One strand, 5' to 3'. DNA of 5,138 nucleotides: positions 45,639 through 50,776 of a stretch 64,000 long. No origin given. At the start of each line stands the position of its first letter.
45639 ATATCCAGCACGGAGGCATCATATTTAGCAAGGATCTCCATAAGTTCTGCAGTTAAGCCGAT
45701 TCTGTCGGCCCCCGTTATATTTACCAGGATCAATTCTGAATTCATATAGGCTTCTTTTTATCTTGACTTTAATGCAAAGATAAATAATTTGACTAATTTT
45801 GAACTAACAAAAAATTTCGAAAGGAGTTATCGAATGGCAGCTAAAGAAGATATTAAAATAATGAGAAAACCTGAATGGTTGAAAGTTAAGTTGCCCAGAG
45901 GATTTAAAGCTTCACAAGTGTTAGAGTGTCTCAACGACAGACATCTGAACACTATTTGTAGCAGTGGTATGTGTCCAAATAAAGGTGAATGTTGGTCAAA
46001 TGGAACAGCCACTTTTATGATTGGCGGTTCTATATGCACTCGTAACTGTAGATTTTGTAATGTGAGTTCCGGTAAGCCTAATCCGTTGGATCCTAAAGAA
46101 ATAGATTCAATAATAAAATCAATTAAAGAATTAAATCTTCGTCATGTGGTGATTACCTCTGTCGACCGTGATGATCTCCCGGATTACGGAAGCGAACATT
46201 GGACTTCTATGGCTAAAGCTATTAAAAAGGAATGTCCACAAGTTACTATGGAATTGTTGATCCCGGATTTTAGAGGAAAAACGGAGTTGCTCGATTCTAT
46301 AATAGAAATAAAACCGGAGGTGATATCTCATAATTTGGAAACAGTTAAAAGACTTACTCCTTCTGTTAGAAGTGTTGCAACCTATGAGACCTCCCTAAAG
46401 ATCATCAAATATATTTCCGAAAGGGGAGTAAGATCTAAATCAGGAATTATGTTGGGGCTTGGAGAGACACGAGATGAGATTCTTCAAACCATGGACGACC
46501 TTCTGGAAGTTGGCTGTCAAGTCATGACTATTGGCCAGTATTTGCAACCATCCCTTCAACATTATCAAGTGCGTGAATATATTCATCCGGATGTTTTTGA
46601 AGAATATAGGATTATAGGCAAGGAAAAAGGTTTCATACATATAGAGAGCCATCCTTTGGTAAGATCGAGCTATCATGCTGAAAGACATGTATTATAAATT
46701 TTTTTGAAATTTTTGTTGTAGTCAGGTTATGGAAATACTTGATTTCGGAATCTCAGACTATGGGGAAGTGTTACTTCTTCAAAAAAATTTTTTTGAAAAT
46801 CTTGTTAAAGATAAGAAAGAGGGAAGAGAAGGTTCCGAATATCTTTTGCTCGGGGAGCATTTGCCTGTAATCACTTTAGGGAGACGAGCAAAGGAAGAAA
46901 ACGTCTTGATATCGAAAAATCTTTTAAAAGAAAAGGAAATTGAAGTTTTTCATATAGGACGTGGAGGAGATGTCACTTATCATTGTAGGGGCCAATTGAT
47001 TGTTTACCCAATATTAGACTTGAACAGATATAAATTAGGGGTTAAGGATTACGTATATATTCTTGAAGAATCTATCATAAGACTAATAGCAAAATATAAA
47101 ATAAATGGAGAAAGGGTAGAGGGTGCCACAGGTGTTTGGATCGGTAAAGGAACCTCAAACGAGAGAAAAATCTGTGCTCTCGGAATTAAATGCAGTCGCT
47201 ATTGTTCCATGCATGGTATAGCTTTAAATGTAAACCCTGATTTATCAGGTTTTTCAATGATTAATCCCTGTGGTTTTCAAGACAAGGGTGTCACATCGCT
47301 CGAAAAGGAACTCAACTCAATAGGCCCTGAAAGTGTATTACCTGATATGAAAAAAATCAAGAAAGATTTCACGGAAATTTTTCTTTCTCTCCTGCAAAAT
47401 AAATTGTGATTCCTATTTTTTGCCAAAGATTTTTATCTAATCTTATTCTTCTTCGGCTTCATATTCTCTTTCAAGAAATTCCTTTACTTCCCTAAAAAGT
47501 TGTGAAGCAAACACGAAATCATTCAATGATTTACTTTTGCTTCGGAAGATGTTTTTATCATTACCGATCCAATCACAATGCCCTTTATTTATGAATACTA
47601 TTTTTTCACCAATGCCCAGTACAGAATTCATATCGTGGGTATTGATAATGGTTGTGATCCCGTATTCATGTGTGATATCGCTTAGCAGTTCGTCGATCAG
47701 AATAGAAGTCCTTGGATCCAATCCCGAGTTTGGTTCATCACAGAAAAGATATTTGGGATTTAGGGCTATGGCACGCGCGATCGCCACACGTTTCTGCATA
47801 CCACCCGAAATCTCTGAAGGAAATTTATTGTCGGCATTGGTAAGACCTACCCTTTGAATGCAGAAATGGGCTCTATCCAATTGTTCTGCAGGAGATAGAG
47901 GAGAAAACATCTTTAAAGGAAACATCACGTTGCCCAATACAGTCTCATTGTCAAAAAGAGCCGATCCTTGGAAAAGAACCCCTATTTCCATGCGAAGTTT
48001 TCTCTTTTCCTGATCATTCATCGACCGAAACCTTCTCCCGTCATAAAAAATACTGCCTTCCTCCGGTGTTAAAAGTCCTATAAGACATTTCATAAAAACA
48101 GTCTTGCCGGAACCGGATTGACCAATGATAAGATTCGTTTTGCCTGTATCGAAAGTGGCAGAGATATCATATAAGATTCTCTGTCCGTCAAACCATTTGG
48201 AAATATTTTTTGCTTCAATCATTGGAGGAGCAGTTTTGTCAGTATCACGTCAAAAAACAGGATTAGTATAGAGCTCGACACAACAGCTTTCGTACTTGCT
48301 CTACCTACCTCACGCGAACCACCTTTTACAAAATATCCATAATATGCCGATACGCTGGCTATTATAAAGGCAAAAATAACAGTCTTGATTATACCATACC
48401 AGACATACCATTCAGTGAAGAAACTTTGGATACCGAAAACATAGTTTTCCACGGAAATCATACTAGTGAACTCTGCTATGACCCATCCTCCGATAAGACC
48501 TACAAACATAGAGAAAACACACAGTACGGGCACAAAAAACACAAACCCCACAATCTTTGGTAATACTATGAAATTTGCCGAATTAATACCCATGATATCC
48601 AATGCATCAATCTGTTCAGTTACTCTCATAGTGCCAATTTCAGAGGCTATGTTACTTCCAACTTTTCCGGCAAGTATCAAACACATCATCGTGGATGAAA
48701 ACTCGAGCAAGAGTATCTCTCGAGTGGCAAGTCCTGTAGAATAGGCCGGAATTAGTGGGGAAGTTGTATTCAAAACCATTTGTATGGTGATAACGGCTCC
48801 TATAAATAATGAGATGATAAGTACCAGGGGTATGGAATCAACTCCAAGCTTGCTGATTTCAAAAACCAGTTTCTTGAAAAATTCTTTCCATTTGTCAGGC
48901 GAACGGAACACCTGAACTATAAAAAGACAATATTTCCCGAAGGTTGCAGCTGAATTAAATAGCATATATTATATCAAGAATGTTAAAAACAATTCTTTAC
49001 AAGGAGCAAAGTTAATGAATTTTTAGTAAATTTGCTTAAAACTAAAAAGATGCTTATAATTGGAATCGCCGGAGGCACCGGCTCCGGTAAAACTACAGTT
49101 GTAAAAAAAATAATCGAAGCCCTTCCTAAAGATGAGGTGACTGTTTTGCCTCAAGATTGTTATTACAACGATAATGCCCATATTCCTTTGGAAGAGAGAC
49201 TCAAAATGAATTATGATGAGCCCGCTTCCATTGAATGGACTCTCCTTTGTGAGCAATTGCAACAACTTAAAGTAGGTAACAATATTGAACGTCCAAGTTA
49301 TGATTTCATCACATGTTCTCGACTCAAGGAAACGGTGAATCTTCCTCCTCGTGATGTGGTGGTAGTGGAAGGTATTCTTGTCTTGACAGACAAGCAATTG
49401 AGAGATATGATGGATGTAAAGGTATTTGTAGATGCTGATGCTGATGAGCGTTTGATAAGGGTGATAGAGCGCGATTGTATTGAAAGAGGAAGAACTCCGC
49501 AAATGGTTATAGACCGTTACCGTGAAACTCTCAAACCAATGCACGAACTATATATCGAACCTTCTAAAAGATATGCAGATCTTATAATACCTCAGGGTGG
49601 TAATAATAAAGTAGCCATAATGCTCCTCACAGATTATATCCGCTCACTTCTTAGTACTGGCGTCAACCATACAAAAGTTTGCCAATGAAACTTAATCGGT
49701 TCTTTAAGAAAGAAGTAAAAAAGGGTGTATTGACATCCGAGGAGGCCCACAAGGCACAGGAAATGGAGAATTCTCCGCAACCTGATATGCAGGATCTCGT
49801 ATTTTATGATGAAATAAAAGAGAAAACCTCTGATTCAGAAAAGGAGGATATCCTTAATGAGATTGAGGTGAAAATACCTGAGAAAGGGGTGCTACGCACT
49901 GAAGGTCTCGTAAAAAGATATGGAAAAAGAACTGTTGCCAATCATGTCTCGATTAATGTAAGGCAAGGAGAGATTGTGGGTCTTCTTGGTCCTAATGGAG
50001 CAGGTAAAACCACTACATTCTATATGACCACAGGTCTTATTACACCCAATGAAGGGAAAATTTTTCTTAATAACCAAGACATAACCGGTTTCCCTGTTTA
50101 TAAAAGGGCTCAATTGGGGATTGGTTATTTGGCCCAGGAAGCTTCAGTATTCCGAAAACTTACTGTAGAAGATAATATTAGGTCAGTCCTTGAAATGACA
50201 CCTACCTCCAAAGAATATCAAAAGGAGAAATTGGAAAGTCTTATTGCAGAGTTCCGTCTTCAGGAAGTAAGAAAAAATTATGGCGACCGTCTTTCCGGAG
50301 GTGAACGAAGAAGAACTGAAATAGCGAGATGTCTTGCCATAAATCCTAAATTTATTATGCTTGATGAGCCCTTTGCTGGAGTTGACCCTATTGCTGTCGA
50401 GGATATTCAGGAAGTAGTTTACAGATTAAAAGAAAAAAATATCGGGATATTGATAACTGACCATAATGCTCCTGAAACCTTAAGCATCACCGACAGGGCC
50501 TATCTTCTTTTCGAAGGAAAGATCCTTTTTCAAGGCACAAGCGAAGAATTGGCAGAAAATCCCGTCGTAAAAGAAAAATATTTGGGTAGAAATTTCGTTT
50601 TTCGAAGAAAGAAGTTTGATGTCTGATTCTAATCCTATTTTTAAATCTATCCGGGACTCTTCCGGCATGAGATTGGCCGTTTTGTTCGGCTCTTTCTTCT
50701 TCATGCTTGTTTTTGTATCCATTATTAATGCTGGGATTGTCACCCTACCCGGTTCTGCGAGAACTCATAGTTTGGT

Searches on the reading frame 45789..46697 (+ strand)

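Call 6: search_protein_families(library=pfam, proteins=[window:45789-46697:+], max_evalue=0.01)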
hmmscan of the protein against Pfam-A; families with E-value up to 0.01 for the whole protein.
window:45789-46697:+ (302 aa): 2 families
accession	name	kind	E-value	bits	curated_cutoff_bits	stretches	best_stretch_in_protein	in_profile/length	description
PF04055.27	Radical_SAM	-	1.4e-24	87.6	29.5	1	80-238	4-166/166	Radical SAM superfamily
PF16881.10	LIAS_N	-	0.0051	17.7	27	0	20-62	54-96/96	N-terminal domain of lipoyl synthase of Radical_SAM family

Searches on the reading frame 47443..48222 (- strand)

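Call 16: search_protein_families(library=pfam, proteins=[window:47443-48222:-], max_evalue=0.001)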
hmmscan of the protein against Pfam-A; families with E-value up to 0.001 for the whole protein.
window:47443-48222:- (259 aa): 3 families
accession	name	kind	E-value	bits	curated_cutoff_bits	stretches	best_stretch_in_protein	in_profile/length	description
PF00005.33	ABC_tran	-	4.4e-31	108.8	25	1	18-165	2-136/137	ABC transporter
PF13304.12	AAA_21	-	1.3e-08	35.7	27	0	136-199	236-301/304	AAA domain, putative AbiEii toxin, Type IV TA system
PF13555.12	AAA_29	-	0.00055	20.1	27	1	23-55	18-50/61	P-loop containing region of AAA domain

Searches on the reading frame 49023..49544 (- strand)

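Call 76: search_protein_families(library=pfam, proteins=[window:49023-49544:-], max_evalue=0.001)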
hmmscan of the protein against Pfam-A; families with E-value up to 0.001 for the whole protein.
window:49023-49544:- (173 aa): 1 family
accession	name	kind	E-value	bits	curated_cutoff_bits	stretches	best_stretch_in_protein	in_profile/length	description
PF00303.24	Thymidylat_synt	-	0.00038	20.1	24.3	1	29-104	123-196/266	Thymidylate synthase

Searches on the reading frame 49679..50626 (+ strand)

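Call 16: search_protein_families(library=pfam, proteins=[window:49679-50626:+], max_evalue=0.001)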
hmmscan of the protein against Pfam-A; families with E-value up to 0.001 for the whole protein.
window:49679-50626:+ (315 aa): 2 families
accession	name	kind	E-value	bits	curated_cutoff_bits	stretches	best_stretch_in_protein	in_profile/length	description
PF00005.33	ABC_tran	-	1e-33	117.3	25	1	88-233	2-137/137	ABC transporter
PF13304.12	AAA_21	-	0.00017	22.2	27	0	223-268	259-303/304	AAA domain, putative AbiEii toxin, Type IV TA system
